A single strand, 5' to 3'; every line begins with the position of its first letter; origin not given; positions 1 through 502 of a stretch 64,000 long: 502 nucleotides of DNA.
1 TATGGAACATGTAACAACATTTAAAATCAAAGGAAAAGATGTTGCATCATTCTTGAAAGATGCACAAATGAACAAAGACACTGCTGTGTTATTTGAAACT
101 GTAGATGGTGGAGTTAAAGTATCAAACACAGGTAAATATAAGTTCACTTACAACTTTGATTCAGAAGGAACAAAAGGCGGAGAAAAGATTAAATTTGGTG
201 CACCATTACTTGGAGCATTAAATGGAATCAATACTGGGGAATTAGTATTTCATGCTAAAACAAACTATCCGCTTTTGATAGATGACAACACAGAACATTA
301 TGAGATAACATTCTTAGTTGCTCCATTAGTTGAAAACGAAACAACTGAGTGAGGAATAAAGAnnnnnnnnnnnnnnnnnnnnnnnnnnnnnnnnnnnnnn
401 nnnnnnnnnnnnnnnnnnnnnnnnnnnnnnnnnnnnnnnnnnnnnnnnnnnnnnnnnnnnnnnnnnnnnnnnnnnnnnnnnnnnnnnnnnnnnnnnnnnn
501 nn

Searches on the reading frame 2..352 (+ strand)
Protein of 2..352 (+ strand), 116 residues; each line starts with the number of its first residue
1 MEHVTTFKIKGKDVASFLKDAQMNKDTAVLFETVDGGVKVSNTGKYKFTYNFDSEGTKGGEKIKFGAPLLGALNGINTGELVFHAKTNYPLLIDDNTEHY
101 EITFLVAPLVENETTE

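Call 39: search_protein_families(library=phrogs, alignment_id=A2, max_evalue=0.0001)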
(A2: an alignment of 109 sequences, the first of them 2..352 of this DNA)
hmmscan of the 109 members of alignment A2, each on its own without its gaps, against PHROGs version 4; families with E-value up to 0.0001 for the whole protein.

A. member 1, window:2-352:+ (116 aa): 0 families

B. families by the number of members that match (of 109 scanned): 31 families (the first 25 are shown)
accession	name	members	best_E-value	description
phrog_1866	-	2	2.4e-13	-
phrog_1006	-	1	1.9e-33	-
phrog_1250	-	1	2.3e-25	unknown function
phrog_1770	-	1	3.1e-23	Holliday junction resolvase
phrog_301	-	1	3.6e-23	secreted protein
phrog_3768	-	1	4.8e-22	-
phrog_1167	-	1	3.8e-19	phosphofructokinase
phrog_474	-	1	7.2e-19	phosphofructokinase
phrog_10840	-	1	9.3e-19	-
phrog_6445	-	1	3.6e-18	-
phrog_12644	-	1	1.8e-16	-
phrog_731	-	1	8e-15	-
phrog_5982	-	1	3.1e-14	-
phrog_5162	-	1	6.1e-14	-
phrog_6641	-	1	7e-13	secreted protein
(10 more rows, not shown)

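Call 40: search_protein_families(library=pfam, alignment_id=A2, max_evalue=0.0001)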
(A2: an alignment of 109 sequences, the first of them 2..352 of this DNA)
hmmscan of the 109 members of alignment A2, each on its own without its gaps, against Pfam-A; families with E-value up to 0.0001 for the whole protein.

A. member 1, window:2-352:+ (116 aa): 0 families

B. families by the number of members that match (of 109 scanned): 7 families
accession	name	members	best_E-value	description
PF01981.21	PTH2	2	3.3e-22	Peptidyl-tRNA hydrolase PTH2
PF19905.4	DUF6378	1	7.3e-22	Domain of unknown function (DUF6378)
PF00072.30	Response_reg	1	2.6e-15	Response regulator receiver domain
PF18406.6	DUF1281_C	1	7.7e-13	Ferredoxin-like domain in Api92-like protein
PF10263.15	SprT-like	1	4.9e-10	SprT-like family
PF01909.29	NTP_transf_2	1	4.1e-06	Nucleotidyltransferase domain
PF01906.23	YbjQ_1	1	1.6e-05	Putative heavy-metal-binding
